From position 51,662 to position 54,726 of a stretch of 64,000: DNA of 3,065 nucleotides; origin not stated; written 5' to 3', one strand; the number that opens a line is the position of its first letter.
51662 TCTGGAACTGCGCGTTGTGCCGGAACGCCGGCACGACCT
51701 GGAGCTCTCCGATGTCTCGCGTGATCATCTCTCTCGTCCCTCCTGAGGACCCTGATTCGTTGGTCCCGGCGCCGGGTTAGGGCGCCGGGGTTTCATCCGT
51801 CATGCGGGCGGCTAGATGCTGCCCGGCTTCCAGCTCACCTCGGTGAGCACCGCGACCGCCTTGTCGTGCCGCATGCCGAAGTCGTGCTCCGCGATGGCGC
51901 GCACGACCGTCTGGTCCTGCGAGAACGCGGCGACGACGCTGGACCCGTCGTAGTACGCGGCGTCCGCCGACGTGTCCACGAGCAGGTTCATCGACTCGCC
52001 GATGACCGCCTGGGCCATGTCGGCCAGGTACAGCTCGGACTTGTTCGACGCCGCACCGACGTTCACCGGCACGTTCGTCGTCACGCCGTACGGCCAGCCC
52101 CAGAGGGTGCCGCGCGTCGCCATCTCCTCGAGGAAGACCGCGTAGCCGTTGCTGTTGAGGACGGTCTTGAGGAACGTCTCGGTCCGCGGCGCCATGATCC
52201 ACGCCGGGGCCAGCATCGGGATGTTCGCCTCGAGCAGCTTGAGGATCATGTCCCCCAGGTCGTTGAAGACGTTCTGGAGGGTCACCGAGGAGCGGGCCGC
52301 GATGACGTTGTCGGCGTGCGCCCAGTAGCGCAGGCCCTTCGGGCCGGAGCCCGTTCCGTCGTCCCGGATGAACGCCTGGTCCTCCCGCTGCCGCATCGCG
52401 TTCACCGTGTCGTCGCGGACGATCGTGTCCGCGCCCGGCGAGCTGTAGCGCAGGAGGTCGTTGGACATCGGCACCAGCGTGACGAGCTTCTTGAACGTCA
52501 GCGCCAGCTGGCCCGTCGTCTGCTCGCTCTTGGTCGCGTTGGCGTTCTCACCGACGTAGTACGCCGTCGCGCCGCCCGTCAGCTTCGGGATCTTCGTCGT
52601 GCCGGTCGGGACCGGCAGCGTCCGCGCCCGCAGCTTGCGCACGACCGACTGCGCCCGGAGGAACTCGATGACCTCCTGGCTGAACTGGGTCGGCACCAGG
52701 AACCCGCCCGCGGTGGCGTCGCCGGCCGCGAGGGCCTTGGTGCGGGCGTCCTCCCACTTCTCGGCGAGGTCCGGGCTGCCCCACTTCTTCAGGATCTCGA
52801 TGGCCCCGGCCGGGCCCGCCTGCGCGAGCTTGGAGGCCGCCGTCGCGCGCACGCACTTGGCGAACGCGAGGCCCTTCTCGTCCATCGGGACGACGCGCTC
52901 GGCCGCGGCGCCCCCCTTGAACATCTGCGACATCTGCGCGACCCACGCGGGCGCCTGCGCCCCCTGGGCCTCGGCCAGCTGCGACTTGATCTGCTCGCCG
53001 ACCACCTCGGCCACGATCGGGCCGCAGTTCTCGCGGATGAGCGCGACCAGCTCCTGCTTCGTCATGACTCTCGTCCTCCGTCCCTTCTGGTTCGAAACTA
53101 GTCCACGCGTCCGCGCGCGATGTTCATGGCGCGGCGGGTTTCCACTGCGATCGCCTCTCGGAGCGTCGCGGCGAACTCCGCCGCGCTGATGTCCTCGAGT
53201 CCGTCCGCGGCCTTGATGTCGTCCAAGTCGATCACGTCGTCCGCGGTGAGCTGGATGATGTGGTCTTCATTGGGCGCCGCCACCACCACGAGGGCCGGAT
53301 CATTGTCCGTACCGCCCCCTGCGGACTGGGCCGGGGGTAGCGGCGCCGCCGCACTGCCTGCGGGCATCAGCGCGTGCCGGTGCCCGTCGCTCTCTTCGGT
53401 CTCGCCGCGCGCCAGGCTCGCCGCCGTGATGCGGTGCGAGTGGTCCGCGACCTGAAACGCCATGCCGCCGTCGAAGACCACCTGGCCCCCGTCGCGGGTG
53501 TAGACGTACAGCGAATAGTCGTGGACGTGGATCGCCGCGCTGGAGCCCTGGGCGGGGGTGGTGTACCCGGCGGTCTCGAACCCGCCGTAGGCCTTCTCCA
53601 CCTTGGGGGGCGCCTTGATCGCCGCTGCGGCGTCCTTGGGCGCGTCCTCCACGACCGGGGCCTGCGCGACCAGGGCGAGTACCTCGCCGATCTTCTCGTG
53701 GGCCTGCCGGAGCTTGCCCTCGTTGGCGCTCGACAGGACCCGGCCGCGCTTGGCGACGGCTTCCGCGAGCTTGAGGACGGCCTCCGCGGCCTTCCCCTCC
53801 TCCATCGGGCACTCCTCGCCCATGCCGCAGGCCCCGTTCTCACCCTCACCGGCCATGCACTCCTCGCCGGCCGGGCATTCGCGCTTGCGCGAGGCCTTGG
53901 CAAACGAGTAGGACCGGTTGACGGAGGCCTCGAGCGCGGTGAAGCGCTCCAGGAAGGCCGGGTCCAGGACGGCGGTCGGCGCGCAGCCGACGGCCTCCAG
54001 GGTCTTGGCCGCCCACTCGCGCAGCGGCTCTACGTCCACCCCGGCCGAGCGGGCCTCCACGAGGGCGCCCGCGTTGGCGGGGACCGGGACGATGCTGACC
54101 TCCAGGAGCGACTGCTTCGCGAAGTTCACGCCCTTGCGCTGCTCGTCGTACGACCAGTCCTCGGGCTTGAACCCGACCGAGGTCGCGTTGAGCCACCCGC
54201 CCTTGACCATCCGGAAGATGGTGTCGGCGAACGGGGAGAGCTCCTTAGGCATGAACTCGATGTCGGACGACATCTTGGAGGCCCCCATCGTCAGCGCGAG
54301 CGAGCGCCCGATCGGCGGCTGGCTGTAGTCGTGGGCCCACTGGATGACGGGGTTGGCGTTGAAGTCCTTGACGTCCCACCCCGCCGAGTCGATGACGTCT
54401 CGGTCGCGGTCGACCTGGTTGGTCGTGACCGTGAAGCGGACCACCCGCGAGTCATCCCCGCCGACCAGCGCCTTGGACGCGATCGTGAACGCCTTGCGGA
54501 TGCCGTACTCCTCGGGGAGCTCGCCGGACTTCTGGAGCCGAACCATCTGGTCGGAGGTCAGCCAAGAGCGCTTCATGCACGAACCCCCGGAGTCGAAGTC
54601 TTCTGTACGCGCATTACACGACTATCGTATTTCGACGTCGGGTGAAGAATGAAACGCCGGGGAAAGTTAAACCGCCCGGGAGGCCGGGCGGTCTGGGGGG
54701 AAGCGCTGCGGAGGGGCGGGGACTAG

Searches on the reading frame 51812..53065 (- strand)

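Call 43: search_protein_families(library=phrogs, proteins=[window:51812-53065:-], max_evalue=0.00001)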
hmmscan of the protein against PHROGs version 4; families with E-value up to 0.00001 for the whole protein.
window:51812-53065:- (417 aa): 2 families
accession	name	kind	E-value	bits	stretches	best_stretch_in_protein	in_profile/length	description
phrog_617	-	head and packaging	3.2e-49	169.3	1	42-412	275-626/626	major head protein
phrog_10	-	head and packaging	4.4e-47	162.5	1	78-415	352-641/752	major head protein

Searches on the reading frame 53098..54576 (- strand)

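Call 43: search_protein_families(library=phrogs, proteins=[window:53098-54576:-], max_evalue=0.00001)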
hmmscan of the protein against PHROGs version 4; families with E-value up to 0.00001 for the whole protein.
window:53098-54576:- (492 aa): 5 families
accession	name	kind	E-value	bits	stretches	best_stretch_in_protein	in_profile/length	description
phrog_617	-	head and packaging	6.7e-23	82.4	1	40-262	22-238/626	major head protein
phrog_80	-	head and packaging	1.3e-22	81.8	1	27-279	219-439/607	head maturation protease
phrog_11321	-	unknown function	1.4e-13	52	1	64-173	21-136/327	-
phrog_2263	-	head and packaging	1.7e-07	31.5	1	115-178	113-178/551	major head protein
phrog_3244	-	head and packaging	7.8e-07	30.1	0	77-183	72-187/326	head maturation protease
